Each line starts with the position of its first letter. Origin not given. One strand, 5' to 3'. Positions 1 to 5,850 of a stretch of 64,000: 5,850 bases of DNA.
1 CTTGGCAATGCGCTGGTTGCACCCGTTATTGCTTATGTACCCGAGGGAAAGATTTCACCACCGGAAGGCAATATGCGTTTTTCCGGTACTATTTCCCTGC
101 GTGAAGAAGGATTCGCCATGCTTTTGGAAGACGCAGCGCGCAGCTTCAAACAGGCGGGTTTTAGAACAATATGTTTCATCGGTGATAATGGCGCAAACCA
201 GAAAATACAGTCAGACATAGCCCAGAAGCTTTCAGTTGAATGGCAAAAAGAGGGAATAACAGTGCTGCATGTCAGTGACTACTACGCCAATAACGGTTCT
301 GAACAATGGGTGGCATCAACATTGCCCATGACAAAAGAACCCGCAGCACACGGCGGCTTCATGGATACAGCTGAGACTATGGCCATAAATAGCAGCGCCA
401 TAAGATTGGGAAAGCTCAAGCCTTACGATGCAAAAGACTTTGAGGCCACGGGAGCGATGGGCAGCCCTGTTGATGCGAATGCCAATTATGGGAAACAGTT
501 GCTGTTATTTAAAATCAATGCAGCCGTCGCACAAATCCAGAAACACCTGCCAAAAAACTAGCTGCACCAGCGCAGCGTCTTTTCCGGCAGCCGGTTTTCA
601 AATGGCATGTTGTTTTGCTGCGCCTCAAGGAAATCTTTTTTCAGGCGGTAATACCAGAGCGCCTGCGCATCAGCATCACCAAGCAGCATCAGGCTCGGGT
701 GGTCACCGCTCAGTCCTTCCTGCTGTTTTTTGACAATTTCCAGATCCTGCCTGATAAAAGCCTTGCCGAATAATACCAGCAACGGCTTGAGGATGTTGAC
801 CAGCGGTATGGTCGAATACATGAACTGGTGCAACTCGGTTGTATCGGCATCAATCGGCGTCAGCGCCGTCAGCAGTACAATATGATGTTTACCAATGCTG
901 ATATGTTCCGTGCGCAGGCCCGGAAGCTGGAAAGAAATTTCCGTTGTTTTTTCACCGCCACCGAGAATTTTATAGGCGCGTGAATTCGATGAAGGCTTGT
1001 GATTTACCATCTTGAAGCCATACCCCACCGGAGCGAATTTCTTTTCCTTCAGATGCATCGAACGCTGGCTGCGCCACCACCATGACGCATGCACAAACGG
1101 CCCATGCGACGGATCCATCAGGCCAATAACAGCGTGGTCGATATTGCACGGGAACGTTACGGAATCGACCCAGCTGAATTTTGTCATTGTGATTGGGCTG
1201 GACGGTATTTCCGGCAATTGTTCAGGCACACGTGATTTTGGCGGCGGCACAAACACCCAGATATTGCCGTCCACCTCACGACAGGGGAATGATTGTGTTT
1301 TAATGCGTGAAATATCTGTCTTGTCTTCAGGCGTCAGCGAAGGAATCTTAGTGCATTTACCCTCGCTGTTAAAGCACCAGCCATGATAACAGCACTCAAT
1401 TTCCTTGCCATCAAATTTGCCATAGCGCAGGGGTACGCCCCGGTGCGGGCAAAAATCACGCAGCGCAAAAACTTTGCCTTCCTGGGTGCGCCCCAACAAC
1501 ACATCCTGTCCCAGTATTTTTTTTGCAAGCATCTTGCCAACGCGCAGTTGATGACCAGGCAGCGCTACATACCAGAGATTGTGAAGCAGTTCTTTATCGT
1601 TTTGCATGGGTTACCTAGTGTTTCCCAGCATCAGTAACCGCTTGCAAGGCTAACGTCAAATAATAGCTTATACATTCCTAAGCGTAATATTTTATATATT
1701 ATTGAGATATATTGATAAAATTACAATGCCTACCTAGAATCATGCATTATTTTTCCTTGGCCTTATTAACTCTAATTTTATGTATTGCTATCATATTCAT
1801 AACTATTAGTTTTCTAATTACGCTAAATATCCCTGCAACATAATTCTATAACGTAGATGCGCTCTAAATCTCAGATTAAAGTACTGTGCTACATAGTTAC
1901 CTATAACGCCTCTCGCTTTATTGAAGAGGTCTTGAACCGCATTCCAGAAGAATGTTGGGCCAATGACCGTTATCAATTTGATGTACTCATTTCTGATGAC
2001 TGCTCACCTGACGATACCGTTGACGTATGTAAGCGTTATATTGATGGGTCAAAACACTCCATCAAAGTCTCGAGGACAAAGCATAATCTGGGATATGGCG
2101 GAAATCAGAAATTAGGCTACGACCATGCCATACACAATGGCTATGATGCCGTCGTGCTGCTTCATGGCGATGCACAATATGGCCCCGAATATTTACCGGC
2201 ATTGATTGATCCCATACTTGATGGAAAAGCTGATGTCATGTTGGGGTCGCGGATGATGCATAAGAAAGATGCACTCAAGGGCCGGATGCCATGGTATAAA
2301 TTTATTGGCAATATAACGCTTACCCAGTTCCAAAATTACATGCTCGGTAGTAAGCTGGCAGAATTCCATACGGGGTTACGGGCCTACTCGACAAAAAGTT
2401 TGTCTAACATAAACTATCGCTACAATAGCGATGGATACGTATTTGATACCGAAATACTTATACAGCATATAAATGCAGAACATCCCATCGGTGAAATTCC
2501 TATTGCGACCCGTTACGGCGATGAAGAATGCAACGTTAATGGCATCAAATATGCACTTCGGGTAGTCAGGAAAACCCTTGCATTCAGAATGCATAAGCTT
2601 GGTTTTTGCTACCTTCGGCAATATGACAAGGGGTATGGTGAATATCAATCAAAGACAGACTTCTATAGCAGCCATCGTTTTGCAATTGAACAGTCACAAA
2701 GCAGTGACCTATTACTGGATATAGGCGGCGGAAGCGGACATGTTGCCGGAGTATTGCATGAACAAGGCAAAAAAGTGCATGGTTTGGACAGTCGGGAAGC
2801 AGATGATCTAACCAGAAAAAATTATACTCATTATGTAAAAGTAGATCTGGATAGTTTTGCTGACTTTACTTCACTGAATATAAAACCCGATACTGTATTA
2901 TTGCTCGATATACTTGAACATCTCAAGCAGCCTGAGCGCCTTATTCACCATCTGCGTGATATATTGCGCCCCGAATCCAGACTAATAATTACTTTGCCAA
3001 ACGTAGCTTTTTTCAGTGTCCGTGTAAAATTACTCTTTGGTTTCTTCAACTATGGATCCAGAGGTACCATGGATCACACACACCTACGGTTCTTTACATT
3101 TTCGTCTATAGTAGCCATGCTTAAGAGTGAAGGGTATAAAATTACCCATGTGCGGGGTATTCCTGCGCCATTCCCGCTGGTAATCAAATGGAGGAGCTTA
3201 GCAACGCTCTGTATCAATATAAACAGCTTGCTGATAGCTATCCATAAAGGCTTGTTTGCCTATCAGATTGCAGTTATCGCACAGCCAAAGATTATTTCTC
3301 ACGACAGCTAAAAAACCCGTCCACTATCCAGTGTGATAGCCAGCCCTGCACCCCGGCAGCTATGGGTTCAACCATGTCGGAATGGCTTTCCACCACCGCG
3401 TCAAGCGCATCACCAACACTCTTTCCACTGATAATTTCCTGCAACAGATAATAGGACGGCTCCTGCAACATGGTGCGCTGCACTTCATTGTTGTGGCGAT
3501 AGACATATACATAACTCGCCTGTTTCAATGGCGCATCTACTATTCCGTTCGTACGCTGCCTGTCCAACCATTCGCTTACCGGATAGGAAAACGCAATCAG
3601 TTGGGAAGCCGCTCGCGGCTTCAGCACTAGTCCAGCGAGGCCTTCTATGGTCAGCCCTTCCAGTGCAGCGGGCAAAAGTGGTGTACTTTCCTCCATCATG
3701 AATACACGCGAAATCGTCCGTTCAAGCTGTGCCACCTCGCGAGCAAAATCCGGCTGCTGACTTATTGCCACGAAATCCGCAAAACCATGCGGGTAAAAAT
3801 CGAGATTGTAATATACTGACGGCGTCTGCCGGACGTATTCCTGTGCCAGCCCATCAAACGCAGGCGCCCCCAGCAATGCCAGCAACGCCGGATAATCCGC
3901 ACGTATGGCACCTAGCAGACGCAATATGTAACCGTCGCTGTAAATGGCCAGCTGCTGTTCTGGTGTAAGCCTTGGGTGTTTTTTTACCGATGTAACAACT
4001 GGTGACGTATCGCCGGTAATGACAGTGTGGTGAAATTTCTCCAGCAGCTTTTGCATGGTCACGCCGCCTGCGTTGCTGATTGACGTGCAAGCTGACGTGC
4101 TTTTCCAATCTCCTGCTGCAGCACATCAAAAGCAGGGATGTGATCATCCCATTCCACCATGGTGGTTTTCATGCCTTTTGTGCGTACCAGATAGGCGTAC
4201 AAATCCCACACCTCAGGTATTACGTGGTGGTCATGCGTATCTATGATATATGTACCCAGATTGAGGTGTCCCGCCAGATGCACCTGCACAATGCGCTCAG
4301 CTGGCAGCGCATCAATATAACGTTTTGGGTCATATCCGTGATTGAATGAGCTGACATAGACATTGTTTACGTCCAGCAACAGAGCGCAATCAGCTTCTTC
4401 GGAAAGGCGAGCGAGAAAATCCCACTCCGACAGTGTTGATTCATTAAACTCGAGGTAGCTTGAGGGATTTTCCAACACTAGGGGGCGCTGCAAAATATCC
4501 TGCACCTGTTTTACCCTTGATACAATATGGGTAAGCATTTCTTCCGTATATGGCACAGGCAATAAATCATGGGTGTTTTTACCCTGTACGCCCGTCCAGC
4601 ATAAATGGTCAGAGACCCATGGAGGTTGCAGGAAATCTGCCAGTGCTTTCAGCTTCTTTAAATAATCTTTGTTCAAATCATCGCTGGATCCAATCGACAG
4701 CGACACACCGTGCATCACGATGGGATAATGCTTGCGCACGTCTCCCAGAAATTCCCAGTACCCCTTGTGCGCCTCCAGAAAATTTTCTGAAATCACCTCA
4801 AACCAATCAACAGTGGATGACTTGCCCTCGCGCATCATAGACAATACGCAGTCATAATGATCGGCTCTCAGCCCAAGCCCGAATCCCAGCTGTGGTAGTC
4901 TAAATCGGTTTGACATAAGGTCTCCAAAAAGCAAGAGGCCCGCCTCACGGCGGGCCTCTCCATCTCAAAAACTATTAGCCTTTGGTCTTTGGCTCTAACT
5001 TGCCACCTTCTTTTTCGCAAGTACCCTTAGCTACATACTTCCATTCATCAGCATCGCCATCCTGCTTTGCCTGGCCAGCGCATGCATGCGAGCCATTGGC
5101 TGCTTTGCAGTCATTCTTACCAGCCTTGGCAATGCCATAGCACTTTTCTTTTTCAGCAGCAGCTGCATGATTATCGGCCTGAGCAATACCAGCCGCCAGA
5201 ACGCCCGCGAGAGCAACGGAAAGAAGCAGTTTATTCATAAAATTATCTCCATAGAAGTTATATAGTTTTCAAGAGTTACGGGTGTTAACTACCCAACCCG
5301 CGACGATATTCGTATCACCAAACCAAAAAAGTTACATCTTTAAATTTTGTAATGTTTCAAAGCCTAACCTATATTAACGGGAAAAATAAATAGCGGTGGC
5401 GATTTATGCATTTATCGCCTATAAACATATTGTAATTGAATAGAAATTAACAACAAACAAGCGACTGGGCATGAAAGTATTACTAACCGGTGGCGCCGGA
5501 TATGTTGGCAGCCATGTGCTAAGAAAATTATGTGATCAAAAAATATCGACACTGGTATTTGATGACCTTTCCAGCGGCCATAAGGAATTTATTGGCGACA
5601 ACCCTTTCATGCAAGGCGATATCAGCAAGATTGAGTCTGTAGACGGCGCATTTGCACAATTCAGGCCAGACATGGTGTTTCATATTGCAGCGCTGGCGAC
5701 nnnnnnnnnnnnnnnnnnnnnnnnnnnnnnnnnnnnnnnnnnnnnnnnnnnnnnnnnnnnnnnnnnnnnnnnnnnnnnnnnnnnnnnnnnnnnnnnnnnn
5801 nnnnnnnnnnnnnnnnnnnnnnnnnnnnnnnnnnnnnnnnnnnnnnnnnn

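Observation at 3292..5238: Bufferin-type RiPP operon (DUF2282 precursor, DUF692/MNIO enzyme, DUF2063 partner) without a DoxX gene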

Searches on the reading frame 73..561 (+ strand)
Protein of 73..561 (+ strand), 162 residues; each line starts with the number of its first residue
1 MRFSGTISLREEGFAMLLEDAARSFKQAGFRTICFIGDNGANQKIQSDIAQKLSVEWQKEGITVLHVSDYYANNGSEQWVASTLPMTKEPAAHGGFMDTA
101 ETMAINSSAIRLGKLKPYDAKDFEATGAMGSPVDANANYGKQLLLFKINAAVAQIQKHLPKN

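Call 21: search_protein_families(library=pfam, proteins=[window:73-561:+], max_evalue=0.001)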
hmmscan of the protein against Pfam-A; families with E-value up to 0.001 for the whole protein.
window:73-561:+ (162 aa): 1 family
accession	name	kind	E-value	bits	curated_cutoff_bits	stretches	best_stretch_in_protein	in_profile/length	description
PF02633.19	Creatininase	-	8.2e-19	68.4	31.3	1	2-148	72-231/238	Creatinine amidohydrolase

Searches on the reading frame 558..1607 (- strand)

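Call 3: search_protein_families(library=pfam, proteins=[window:558-1607:-], max_evalue=0.01)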
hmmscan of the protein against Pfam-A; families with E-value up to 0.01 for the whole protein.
window:558-1607:- (349 aa): 2 families
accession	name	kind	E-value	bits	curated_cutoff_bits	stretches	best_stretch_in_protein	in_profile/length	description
PF00355.32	Rieske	-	5.4e-23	81.2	20.3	1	12-93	2-83/88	Rieske [2Fe-2S] domain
PF19112.6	VanA_C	-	2.3e-07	31.6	23.5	1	163-316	12-180/193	Vanillate O-demethylase oxygenase C-terminal domain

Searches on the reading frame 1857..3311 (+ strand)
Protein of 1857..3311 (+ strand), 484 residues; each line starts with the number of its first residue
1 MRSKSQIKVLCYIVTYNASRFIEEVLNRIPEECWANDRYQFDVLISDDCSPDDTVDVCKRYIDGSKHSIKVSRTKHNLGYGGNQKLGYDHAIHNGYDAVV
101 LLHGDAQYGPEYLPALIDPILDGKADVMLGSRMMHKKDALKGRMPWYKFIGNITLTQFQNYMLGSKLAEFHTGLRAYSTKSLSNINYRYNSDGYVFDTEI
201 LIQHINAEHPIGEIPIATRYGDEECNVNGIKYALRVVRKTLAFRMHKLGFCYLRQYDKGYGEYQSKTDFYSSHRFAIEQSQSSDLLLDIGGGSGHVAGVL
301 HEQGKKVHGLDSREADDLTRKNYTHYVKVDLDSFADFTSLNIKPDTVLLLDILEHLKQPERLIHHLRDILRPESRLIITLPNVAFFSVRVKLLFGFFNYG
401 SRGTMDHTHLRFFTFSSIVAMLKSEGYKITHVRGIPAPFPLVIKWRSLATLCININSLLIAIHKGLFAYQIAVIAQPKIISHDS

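Call 3: search_protein_families(library=pfam, proteins=[window:1857-3311:+], max_evalue=0.01)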
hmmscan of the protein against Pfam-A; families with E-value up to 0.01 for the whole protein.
window:1857-3311:+ (484 aa): 8 families
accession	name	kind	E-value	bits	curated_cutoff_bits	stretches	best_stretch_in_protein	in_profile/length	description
PF00535.33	Glycos_transf_2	-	1.6e-21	77.4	23.3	1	13-182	4-164/168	Glycosyl transferase family 2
PF13489.12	Methyltransf_23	-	1.7e-16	60.8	27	1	280-432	20-164/164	Methyltransferase domain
PF08242.18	Methyltransf_12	-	8.5e-09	36.5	30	1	287-375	1-97/98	Methyltransferase domain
PF08241.18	Methyltransf_11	-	4.5e-08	34.1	21.2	1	287-378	1-95/95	Methyltransferase domain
PF07021.18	MetW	-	4.8e-06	26.8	21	1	285-394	16-123/193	Methionine biosynthesis protein MetW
PF05219.18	DREV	-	1.3e-05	24.9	26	1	275-380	87-188/265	DREV methyltransferase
PF13649.12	Methyltransf_25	-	2e-05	25.6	27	1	287-372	2-95/97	Methyltransferase domain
PF13847.12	Methyltransf_31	-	0.00018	21.7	27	1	286-382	7-113/145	Methyltransferase domain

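Call 4: search_protein_families(library=ncbifam, proteins=[window:1857-3311:+], max_evalue=0.01)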
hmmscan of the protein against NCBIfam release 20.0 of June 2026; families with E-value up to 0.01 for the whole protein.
window:1857-3311:+ (484 aa): 17 families
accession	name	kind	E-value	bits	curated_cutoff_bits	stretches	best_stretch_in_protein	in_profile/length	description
TIGR04182.1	glyco_TIGR04182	equivalog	5.2e-17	62.2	325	1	9-238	2-212/293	S-layer glycoprotein N-glycosyltransferase AglJ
NF041391.1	DPhHxTase_Halo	equivalog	9.9e-12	44.3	375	1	15-221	3-186/213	dolichyl-phosphate hexose transferase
TIGR01983.1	UbiG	equivalog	1.2e-10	41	102.95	1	282-435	49-208/228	bifunctional 2-polyprenyl-6-hydroxyphenol methylase/3-demethylubiquinol 3-O-methyltransferase UbiG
NF047588.1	GlcsyltransPgfSStrep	equivalog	2.1e-08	33.7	500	1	8-185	2-167/308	glycosyltransferase PgfS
NF058614.1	PPMAGASynPpgS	equivalog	5.2e-08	32.6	370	1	13-222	6-200/226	polyprenyl-phospho-N-acetylgalactosaminyl synthase PpgS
NF050050.1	ProtGlycPglI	equivalog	9e-06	25.3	500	1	12-145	7-132/306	GalNAc(5)-diNAcBac-PP-undecaprenol beta-1,3-glucosyltransferase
NF047683.1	TeichurnBiosyTuaG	equivalog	1.1e-05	25.2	400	1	10-113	9-104/252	teichuronic acid biosynthesis protein TuaG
NF007986.1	PRK10714.1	equivalog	1.9e-05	23.9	529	1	8-179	7-166/316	undecaprenyl-phosphate 4-deoxy-4-formamido-L-arabinose transferase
NF045667.1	MTase_DVU1556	equivalog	6.8e-05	22.4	155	1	279-379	19-120/213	DVU_1556 family methyltransferase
NF038302.1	EPS_HpsE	equivalog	9.7e-05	21.5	300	1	12-71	6-64/307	hormogonium polysaccharide biosynthesis glycosyltransferase HpsE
TIGR02081.1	metW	equivalog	0.00011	21.8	189.5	1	285-394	16-123/194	methionine biosynthesis protein MetW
NF043040.1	corrin_prot_MT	hypoth_equivalog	0.00028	20.4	180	1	272-314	30-73/216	corrinoid protein-associated methyltransferase CpaM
TIGR00452.1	TIGR00452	equivalog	0.0003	19.7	275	1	284-378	119-219/316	tRNA 5-methoxyuridine(34)/uridine 5-oxyacetic acid(34) synthase CmoB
NF041875.1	EPS_EpsD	equivalog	0.0011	18.5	370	1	13-161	5-143/325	exopolysaccharide biosynthesis glycosyltransferase EpsD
TIGR02021.1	BchM-ChlM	equivalog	0.0014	18.1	158.9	1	284-435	56-206/218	magnesium protoporphyrin IX methyltransferase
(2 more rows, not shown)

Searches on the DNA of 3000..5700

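Call 74: search_rna_families(source=window, start=3000, end=5700, threshold=evalue, max_evalue=1)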
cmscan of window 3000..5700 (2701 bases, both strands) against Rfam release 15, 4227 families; matches with E-value up to 1: 1.
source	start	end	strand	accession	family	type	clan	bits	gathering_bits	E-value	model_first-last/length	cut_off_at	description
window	4607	4683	-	RF00571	SNORD65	Gene; snRNA; snoRNA; CD-box;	CL00057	20.6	41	0.3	1-73/73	no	Small nucleolar RNA SNORD65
